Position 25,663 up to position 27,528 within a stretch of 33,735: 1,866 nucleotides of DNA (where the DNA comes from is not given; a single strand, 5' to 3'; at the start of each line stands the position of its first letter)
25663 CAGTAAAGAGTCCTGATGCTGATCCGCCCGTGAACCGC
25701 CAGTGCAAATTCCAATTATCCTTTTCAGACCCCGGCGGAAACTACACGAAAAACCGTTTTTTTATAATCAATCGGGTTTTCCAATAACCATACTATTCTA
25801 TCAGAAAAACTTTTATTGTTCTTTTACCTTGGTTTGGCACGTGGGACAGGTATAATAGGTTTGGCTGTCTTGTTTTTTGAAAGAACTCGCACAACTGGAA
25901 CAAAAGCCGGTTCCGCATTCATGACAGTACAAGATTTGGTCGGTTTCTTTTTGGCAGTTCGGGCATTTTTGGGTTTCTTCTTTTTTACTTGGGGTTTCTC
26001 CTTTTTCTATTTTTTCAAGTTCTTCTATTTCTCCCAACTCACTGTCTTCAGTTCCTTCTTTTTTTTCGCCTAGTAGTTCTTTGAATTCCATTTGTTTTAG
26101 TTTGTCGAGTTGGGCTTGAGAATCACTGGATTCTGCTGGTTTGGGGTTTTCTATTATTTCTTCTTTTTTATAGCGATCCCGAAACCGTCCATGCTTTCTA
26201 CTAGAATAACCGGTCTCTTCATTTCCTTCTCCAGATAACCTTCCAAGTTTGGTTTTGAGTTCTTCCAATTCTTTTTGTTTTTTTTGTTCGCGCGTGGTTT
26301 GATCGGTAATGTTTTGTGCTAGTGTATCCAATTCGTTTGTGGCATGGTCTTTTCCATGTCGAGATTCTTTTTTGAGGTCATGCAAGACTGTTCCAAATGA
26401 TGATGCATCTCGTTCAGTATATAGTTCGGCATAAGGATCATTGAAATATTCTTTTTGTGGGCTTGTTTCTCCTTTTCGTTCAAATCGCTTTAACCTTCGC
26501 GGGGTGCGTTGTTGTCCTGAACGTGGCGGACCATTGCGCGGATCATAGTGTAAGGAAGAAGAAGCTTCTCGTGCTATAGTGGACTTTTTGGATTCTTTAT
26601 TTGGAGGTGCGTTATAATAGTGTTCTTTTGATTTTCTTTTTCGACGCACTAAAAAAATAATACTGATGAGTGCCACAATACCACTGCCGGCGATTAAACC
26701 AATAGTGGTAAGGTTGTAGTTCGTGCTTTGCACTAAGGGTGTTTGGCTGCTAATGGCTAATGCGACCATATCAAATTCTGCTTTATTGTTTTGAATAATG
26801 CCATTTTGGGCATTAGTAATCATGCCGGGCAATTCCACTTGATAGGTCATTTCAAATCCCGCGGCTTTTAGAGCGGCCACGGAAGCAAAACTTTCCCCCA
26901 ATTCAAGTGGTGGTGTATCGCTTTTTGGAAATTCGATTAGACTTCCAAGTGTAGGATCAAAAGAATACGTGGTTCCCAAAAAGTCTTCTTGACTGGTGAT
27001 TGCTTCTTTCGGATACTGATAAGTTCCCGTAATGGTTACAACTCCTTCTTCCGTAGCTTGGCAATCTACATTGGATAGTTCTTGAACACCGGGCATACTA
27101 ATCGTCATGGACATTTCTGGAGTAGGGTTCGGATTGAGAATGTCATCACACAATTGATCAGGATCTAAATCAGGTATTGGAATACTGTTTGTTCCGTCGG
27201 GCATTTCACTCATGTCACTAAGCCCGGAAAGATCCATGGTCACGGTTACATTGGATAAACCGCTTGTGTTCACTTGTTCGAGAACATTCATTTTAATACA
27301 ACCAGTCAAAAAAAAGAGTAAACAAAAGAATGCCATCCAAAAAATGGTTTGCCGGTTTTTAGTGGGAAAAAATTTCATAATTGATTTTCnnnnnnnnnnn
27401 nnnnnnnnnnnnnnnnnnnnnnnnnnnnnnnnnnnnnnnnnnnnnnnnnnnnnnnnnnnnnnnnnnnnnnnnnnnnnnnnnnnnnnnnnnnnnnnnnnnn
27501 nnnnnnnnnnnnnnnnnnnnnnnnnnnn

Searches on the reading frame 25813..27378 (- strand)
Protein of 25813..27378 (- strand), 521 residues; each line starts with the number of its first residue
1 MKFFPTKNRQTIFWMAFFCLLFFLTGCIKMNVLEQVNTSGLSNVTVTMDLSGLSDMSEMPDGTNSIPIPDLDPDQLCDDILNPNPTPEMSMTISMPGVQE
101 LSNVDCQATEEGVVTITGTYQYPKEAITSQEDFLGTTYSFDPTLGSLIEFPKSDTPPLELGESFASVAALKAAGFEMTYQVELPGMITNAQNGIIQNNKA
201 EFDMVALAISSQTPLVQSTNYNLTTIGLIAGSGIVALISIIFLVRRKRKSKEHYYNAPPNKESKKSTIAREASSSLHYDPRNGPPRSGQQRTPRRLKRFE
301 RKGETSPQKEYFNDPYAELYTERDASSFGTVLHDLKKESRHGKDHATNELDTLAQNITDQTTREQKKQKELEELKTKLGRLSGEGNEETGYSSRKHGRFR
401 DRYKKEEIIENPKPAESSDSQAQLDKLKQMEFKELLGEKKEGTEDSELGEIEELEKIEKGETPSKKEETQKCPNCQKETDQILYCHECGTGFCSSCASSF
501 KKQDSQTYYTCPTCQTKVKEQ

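Call 8: search_protein_families(library=pfam, proteins=[window:25813-27378:-], max_evalue=0.01)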
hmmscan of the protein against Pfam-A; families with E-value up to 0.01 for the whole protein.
window:25813-27378:- (521 aa): 2 families
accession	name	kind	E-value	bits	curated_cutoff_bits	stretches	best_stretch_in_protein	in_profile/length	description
PF13920.12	zf-C3HC4_3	-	0.0029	17.8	27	1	469-520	2-48/49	Zinc finger, C3HC4 type (RING finger)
PF15227.12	zf-C3HC4_4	-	0.0096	16.5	30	0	487-514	15-42/42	zinc finger of C3HC4-type, RING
